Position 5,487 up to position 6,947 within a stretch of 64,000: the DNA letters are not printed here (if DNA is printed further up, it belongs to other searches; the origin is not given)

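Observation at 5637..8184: DegT aminotransferase - microprotein - Twitch/SPASM radical-SAM module (plus LmbE and second DegT nearby) inside an EPS operon: aminoglycoside-like tailoring logic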

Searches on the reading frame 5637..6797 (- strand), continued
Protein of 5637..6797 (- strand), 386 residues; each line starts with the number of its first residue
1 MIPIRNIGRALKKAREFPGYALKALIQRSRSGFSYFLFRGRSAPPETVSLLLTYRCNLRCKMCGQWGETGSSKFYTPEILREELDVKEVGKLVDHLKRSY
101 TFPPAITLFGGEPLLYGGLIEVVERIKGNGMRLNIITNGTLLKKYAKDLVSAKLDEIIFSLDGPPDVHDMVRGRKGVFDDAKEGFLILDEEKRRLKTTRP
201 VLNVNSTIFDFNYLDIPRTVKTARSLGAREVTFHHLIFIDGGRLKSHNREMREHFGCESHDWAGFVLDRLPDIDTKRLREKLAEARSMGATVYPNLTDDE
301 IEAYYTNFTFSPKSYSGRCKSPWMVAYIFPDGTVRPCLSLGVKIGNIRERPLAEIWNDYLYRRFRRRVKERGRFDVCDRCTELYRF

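Call 45: find_encoding_contigs(protein=P0047, flank=10000, max_places=2)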
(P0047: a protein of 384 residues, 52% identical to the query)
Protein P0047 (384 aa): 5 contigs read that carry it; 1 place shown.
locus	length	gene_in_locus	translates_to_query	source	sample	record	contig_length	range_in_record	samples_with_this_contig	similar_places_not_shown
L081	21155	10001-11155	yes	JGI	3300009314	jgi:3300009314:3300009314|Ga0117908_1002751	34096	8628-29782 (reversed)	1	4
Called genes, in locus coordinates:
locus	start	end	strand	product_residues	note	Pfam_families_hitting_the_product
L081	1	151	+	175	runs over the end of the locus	-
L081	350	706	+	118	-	-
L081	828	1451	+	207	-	PF14662:KASH_CCD, PF23204:KIF21A_2nd (faint)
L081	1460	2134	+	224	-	-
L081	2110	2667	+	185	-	PF14385:DUF4416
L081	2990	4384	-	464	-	PF00989:PAS, PF08448:PAS_4, PF13426:PAS_9, PF00158:Sigma54_activat, PF14532:Sigma54_activ_2, PF00004:AAA, PF07728:AAA_5, PF25601:AAA_lid_14, +4 more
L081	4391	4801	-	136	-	PF09383:NIL, PF12838:Fer4_7 (weak), PF12797:Fer4_2 (weak), PF13237:Fer4_10, PF00037:Fer4, PF14697:Fer4_21, PF12838:Fer4_7, PF13187:Fer4_9, +6 more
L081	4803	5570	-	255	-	PF27030:AbpE_bact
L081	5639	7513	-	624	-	PF17297:PEPCK_N, PF00821:PEPCK_GTP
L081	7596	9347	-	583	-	PF01694:Rhomboid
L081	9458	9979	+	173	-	-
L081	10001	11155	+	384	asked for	PF04055:Radical_SAM, PF13186:SPASM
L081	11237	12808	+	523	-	PF12728:HTH_17, PF01555:N6_N4_Mtase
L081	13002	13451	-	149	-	PF00692:dUTPase, PF22769:DCD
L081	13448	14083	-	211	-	PF04127:DFP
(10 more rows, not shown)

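Call 46: find_encoding_contigs(protein=P0025, flank=10000, max_places=2)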
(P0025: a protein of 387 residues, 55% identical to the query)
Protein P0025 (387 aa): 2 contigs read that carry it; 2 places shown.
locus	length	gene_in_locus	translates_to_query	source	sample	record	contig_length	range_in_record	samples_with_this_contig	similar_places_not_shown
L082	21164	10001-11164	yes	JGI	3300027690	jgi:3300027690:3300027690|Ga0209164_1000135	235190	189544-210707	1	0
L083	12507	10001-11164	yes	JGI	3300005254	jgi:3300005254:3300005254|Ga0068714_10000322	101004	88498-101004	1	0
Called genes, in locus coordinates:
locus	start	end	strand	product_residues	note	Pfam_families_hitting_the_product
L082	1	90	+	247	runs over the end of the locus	PF13489:Methyltransf_23 (weak), PF08241:Methyltransf_11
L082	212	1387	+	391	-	PF13439:Glyco_transf_4, PF13579:Glyco_trans_4_4, PF00534:Glycos_transf_1, PF13692:Glyco_trans_1_4, PF13524:Glyco_trans_1_2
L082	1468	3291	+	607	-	PF13522:GATase_6, PF13537:GATase_7, PF12481:DUF3700 (faint), PF00733:Asn_synthase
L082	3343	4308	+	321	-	PF13712:Glyco_tranf_2_5 (faint), PF13641:Glyco_tranf_2_3 (weak), PF00535:Glycos_transf_2 (weak)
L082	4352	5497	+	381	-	PF13439:Glyco_transf_4, PF13579:Glyco_trans_4_4, PF20706:GT4-conflict (weak), PF00534:Glycos_transf_1, PF13692:Glyco_trans_1_4, PF13524:Glyco_trans_1_2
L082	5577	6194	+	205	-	PF13489:Methyltransf_23, PF13847:Methyltransf_31, PF08241:Methyltransf_11, PF08242:Methyltransf_12, PF13649:Methyltransf_25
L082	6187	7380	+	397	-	PF01041:DegT_DnrJ_EryC1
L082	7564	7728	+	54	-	-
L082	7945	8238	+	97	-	-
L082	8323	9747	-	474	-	PF02811:PHP (faint)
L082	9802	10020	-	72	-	-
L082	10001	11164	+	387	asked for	PF04055:Radical_SAM, PF13186:SPASM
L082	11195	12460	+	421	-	PF13439:Glyco_transf_4, PF13579:Glyco_trans_4_4, PF13477:Glyco_trans_4_2, PF20706:GT4-conflict, PF00534:Glycos_transf_1, PF13692:Glyco_trans_1_4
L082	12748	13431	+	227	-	PF08889:WbqC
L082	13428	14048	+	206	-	PF02585:PIG-L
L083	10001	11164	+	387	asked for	PF04055:Radical_SAM, PF13186:SPASM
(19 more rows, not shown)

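Call 54: search_protein_families(library=padloc, proteins=[window:5637-6797:-], max_evalue=0.001)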
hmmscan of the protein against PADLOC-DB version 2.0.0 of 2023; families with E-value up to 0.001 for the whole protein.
window:5637-6797:- (386 aa): 3 families
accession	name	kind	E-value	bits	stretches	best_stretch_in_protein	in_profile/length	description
PDLC02903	pVip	-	1.3e-17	62.1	1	48-177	2-116/257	Viperins not associated with kinases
PDLC02904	pVip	-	4.7e-17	60.4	1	50-213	7-154/262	Viperins associated with kinases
PDLC02905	pVip-kinase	-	5.7e-07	27.1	1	49-173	185-303/474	Viperin-kinase fusion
